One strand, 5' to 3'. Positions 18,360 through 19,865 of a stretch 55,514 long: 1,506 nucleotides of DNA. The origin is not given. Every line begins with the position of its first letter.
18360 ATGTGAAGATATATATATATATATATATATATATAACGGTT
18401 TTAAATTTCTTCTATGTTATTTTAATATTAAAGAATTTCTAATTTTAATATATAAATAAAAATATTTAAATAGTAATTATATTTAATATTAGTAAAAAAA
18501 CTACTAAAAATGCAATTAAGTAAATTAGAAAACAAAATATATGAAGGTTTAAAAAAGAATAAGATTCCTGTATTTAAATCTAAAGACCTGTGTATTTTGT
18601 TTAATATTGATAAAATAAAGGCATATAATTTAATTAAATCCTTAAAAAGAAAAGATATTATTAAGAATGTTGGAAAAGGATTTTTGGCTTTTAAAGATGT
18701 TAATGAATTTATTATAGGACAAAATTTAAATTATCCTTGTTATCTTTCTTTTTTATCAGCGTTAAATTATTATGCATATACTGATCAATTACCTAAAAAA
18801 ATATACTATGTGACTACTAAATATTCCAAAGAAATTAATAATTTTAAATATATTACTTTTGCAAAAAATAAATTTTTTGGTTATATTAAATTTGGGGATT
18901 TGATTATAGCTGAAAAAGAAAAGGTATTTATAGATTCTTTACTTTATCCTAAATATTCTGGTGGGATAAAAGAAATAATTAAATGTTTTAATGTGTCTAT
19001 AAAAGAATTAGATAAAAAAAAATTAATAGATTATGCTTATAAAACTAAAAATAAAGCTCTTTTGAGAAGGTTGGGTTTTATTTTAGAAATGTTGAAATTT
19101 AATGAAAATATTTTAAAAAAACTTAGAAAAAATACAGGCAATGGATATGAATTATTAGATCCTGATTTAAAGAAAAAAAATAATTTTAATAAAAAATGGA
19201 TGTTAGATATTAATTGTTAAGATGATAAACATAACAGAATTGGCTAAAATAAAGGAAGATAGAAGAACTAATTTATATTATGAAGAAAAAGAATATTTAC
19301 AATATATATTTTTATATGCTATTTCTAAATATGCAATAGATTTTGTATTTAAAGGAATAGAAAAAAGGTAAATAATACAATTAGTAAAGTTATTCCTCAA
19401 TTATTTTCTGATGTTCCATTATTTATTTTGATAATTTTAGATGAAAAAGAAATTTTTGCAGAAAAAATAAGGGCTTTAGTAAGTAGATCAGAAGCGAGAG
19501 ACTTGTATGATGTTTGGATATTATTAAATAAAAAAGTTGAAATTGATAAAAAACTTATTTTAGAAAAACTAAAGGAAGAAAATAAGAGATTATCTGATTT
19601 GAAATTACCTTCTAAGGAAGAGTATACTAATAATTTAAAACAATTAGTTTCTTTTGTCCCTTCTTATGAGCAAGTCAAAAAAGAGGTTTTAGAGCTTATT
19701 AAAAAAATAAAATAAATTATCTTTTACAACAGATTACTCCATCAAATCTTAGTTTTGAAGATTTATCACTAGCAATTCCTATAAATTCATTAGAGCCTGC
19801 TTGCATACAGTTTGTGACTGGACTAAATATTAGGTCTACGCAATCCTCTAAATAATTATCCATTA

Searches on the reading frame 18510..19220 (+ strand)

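Call 3: search_protein_families(library=pfam, proteins=[window:18510-19220:+], max_evalue=0.01)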
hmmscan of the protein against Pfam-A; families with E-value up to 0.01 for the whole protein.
window:18510-19220:+ (236 aa): 0 families

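Call 23: search_protein_families(library=padloc, proteins=[window:18510-19220:+], max_evalue=0.01)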
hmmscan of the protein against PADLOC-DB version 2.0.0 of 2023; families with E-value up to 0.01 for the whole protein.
window:18510-19220:+ (236 aa): 19 families
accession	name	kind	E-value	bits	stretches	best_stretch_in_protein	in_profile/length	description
PDLC02267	AbiEi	-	4.6e-52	174.9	1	3-235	2-241/252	AbiEi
PDLC02269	AbiEi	-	1.8e-24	84.4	1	17-232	8-234/251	AbiEi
PDLC02287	AbiEi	-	6.8e-22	76.2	1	18-232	9-234/253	AbiEi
PDLC02271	AbiEi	-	1.5e-21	74.8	1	66-233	78-256/263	AbiEi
PDLC02237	AbiEi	-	3.6e-16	57.6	2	126-235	174-284/285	AbiEi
PDLC02276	AbiEi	-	9.5e-16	56.1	1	60-200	65-215/270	AbiEi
PDLC02270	AbiEi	-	2.3e-15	54.4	1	63-232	65-251/265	AbiEi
PDLC02266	AbiEi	-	4.4e-14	50.5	1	72-235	80-251/258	AbiEi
PDLC02282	AbiEi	-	1.6e-13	48.6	1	72-235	80-253/260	AbiEi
PDLC02241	AbiEi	-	4.7e-13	47.4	1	18-192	12-195/199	AbiEi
PDLC02272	AbiEi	-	1.8e-11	42.3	1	40-194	31-197/200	AbiEi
PDLC02252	AbiEi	-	2.8e-07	28.4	1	78-235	86-252/259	AbiEi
PDLC02230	AbiEi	-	1.9e-05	22.5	1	40-147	21-137/192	AbiEi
PDLC02225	AbiEi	-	4.6e-05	21.2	1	41-113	34-105/198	AbiEi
PDLC02232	AbiEi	-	5.3e-05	21.1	1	2-110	2-118/177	AbiEi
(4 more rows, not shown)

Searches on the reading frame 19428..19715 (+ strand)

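Call 23: search_protein_families(library=padloc, proteins=[window:19428-19715:+], max_evalue=0.01)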
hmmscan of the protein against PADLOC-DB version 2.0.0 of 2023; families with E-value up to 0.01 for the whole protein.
window:19428-19715:+ (95 aa): 20 families
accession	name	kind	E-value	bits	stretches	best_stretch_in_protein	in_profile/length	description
PDLC02323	AbiEii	-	4.5e-20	70.3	1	2-91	153-247/248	AbiEii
PDLC02304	AbiEii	-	1.5e-14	52.5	1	7-94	162-258/260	AbiEii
PDLC02305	AbiEii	-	9.4e-10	36.2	1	3-44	161-201/306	AbiEii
PDLC02294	AbiEii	-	2.9e-08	31.9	1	6-72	159-222/260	AbiEii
PDLC02293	AbiEii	-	9.4e-08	29.9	1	4-93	160-248/270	AbiEii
PDLC02317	AbiEii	-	9.8e-08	29.3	1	7-66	177-236/396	AbiEii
PDLC02307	AbiEii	-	6.3e-07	27.4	1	7-88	119-200/219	AbiEii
PDLC02290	AbiEii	-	1.2e-06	26.3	1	3-92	130-225/290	AbiEii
PDLC02321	AbiEii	-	1.4e-06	26.2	1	4-78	184-253/296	AbiEii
PDLC02296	AbiEii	-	2e-06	25.2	1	6-59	169-222/282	AbiEii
PDLC02324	AbiEii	-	2.8e-06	25.3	1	3-50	123-172/231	AbiEii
PDLC02288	AbiEii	-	1.3e-05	22.3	1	8-53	175-223/294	AbiEii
PDLC02303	AbiEii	-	1.9e-05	22.2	1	10-90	159-243/249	AbiEii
PDLC02318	AbiEii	-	2.3e-05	21.9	1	4-44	155-193/280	AbiEii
PDLC02330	AbiEii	-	2.7e-05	22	1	7-59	133-183/219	AbiEii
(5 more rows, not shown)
